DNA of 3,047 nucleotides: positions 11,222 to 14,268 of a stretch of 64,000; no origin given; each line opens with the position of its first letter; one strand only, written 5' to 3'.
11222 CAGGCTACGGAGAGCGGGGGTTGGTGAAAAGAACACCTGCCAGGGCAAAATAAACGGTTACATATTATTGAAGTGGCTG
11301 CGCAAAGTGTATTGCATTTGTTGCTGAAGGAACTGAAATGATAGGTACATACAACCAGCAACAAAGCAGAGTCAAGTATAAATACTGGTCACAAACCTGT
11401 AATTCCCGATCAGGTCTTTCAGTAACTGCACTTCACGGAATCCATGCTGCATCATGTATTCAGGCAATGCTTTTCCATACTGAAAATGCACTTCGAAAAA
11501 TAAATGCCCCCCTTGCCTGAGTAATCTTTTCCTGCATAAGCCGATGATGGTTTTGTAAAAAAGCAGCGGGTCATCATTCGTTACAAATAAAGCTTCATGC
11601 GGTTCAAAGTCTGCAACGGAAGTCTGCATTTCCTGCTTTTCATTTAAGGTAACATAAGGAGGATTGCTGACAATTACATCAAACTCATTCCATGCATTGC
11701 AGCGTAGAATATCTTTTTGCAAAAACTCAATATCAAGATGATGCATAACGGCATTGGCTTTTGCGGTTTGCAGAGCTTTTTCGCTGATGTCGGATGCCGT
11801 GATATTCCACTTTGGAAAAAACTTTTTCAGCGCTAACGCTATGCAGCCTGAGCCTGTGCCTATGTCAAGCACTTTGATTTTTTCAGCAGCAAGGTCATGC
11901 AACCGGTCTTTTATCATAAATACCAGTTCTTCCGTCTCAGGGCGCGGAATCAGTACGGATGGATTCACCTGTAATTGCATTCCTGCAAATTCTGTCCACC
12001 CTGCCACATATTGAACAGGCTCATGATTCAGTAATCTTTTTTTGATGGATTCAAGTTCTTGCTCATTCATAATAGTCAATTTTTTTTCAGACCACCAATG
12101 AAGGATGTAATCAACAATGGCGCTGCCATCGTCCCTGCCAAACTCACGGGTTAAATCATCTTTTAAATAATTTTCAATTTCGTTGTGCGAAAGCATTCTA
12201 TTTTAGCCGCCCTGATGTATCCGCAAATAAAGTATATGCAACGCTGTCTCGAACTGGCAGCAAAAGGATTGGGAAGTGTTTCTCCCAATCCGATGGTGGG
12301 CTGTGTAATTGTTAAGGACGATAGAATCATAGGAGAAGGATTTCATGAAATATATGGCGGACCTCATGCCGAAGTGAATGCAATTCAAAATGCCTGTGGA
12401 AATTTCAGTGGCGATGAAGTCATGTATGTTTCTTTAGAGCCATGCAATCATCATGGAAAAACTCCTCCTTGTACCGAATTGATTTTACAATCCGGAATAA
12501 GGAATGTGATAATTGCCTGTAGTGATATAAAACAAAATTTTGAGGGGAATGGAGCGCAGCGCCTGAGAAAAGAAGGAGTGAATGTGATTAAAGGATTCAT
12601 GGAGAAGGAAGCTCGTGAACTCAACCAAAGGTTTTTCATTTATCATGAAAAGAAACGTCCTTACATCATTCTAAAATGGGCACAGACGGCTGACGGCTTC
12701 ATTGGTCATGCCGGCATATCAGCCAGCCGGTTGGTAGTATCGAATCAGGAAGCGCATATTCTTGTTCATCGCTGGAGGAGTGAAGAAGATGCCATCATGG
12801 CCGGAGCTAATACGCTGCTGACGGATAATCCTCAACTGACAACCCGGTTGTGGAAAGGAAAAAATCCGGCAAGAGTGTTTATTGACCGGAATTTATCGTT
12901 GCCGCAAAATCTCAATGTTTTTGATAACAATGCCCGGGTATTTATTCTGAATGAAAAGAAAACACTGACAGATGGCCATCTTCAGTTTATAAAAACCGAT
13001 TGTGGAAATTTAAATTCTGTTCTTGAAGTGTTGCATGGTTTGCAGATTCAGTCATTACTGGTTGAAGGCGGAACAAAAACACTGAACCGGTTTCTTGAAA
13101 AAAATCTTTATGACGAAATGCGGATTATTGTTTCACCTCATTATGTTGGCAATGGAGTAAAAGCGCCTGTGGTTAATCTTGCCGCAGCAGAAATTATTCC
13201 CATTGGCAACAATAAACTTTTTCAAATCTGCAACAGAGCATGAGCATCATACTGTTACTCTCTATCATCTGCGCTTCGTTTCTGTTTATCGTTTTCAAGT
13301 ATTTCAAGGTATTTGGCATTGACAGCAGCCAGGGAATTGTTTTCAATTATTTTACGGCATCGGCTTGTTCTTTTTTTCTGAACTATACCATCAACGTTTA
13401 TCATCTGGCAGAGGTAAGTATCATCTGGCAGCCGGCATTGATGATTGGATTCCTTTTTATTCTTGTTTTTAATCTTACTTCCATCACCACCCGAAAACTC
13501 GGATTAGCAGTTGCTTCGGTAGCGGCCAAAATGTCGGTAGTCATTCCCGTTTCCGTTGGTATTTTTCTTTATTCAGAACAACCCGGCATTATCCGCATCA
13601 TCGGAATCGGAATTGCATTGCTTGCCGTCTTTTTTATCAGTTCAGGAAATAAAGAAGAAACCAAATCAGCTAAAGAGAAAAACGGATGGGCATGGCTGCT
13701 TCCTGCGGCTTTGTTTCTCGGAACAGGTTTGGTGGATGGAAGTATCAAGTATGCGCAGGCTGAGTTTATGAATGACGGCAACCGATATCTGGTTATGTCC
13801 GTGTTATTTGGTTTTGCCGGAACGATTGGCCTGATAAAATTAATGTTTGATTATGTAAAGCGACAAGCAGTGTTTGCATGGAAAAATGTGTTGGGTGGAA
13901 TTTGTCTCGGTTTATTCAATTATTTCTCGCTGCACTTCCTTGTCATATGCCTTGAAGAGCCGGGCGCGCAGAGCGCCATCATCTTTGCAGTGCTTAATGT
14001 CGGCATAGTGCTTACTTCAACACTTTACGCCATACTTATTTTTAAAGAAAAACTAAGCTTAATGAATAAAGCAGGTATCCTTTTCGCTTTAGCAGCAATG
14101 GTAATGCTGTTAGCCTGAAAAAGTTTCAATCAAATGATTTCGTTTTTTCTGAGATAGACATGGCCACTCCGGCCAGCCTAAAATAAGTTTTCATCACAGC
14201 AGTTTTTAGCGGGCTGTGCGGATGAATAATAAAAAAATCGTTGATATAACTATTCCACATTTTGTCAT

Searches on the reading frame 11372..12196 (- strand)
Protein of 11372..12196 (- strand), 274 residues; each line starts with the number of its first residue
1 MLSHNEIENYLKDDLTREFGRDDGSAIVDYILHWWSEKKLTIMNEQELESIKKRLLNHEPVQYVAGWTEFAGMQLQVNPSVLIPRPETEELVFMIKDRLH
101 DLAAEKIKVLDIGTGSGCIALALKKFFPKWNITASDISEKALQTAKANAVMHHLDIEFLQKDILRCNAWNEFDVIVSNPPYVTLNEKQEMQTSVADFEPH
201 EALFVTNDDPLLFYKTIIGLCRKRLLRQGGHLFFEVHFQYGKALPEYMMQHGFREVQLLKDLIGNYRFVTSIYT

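Call 11: search_protein_families(library=pfam, proteins=[window:11372-12196:-], max_evalue=0.01)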
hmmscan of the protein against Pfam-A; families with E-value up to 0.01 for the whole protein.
window:11372-12196:- (274 aa): 18 families
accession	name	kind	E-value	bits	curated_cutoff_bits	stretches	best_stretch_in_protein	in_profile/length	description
PF05175.20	MTS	-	3.7e-17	62.9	23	1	104-186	29-113/170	Methyltransferase small domain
PF13649.12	Methyltransf_25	-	6.2e-13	49.7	27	1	109-185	1-78/97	Methyltransferase domain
PF13847.12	Methyltransf_31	-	5.2e-12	46.1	27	1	106-189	4-92/145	Methyltransferase domain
PF06325.19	PrmA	-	2.8e-09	37.3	22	1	100-178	156-233/296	Ribosomal protein L11 methyltransferase (PrmA)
PF08241.18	Methyltransf_11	-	4.6e-09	37.2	21.2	1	110-178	1-67/95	Methyltransferase domain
PF08242.18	Methyltransf_12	-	5.2e-07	30.8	30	1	110-178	1-72/98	Methyltransferase domain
PF13489.12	Methyltransf_23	-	1.1e-06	28.9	27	1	97-178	11-88/164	Methyltransferase domain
PF01170.24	UPF0020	-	3e-06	27.5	22.3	1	128-183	75-133/197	RMKL-like, methyltransferase domain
PF07669.17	Eco57I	-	8.2e-06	26.5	25.3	1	146-222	55-125/171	Eco57I restriction-modification methylase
PF05971.18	Methyltransf_10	-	1.8e-05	24.7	23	1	93-182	87-188/299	RNA methyltransferase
PF02384.22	N6_Mtase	-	0.00022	21.1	20.4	1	105-190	46-145/311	N-6 DNA Methylase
PF05401.17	NodS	-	0.00039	20.7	24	1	106-232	44-158/201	Nodulation protein S (NodS)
PF10294.15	Methyltransf_16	-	0.00076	19.7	21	1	96-151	37-91/174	Lysine methyltransferase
PF01739.24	CheR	-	0.00085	19.2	27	1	92-152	16-87/195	CheR methyltransferase, SAM binding domain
PF12847.13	Methyltransf_18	-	0.0011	19.4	27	1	101-176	10-87/151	Methyltransferase domain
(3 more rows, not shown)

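Call 13: find_encoding_contigs(protein=window:11375-12196:-, flank=10000, max_places=10)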
Protein window:11375-12196:- (274 aa): 11 contigs read that carry it; 7 places shown.
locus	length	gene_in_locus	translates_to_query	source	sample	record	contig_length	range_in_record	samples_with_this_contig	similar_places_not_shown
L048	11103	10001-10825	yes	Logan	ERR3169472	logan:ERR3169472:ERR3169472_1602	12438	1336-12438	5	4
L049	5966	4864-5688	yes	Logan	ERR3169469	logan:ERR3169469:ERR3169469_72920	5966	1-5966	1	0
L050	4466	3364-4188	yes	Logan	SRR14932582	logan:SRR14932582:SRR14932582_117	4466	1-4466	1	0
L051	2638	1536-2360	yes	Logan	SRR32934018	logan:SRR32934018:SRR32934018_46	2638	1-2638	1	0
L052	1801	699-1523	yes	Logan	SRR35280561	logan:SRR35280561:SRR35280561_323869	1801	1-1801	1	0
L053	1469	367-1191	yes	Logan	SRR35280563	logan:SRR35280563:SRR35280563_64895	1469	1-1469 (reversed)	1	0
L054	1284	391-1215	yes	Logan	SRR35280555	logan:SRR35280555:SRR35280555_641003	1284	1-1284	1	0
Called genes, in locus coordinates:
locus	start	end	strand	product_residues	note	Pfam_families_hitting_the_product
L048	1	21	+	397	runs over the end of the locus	PF00202:Aminotran_3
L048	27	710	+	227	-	PF00072:Response_reg, PF00486:Trans_reg_C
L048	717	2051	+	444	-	PF00512:HisKA, PF02518:HATPase_c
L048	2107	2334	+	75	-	-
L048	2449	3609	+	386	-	PF20510:HgmA_N, PF07883:Cupin_2 (faint)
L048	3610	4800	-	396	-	PF07394:DUF1501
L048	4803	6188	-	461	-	PF08811:DUF1800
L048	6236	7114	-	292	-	PF03575:Peptidase_S51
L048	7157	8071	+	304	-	PF13621:Cupin_8, PF08007:JmjC_2 (faint), PF02373:JmjC (weak)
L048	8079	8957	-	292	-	-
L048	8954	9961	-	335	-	PF00383:dCMP_cyt_deam_1, PF14437:MafB19-deam, PF01872:RibD_C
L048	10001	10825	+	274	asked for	PF05175:MTS, PF06325:PrmA, PF13847:Methyltransf_31, PF01170:UPF0020 (weak), PF08241:Methyltransf_11, PF08242:Methyltransf_12 (weak), PF13649:Methyltransf_25, PF07669:Eco57I (weak), +2 more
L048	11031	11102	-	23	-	?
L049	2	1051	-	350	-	?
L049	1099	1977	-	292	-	PF03575:Peptidase_S51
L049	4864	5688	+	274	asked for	PF05175:MTS, PF06325:PrmA, PF13847:Methyltransf_31, PF01170:UPF0020 (weak), PF08241:Methyltransf_11, PF08242:Methyltransf_12 (weak), PF13649:Methyltransf_25, PF07669:Eco57I (weak), +2 more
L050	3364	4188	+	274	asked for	PF05175:MTS, PF06325:PrmA, PF13847:Methyltransf_31, PF01170:UPF0020 (weak), PF08241:Methyltransf_11, PF08242:Methyltransf_12 (weak), PF13649:Methyltransf_25, PF07669:Eco57I (weak), +2 more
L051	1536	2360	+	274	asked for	PF05175:MTS, PF06325:PrmA, PF13847:Methyltransf_31, PF01170:UPF0020 (weak), PF08241:Methyltransf_11, PF08242:Methyltransf_12 (weak), PF13649:Methyltransf_25, PF07669:Eco57I (weak), +2 more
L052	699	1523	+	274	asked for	PF05175:MTS, PF06325:PrmA, PF13847:Methyltransf_31, PF01170:UPF0020 (weak), PF08241:Methyltransf_11, PF08242:Methyltransf_12 (weak), PF13649:Methyltransf_25, PF07669:Eco57I (weak), +2 more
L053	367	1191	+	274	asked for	PF05175:MTS, PF06325:PrmA, PF13847:Methyltransf_31, PF01170:UPF0020 (weak), PF08241:Methyltransf_11, PF08242:Methyltransf_12 (weak), PF13649:Methyltransf_25, PF07669:Eco57I (weak), +2 more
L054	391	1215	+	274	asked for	PF05175:MTS, PF06325:PrmA, PF13847:Methyltransf_31, PF01170:UPF0020 (weak), PF08241:Methyltransf_11, PF08242:Methyltransf_12 (weak), PF13649:Methyltransf_25, PF07669:Eco57I (weak), +2 more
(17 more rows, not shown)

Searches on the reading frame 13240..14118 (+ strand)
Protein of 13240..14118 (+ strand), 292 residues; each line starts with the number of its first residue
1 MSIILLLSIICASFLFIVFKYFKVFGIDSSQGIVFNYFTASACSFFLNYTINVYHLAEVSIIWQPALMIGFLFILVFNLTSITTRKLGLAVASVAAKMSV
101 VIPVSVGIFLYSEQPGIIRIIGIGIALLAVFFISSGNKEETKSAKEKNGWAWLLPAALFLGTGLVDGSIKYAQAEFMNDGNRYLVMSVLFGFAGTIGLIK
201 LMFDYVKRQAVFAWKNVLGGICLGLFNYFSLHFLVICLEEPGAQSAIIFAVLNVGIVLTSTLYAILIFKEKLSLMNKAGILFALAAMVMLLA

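Call 84: search_protein_families(library=pfam, proteins=[window:13240-14118:+], max_evalue=0.01)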
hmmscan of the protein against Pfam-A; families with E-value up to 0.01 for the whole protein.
window:13240-14118:+ (292 aa): 1 family
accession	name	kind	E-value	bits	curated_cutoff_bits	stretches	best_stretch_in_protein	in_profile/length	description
PF00892.27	EamA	-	0.00018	22.2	28.2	1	3-134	5-134/135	EamA-like transporter family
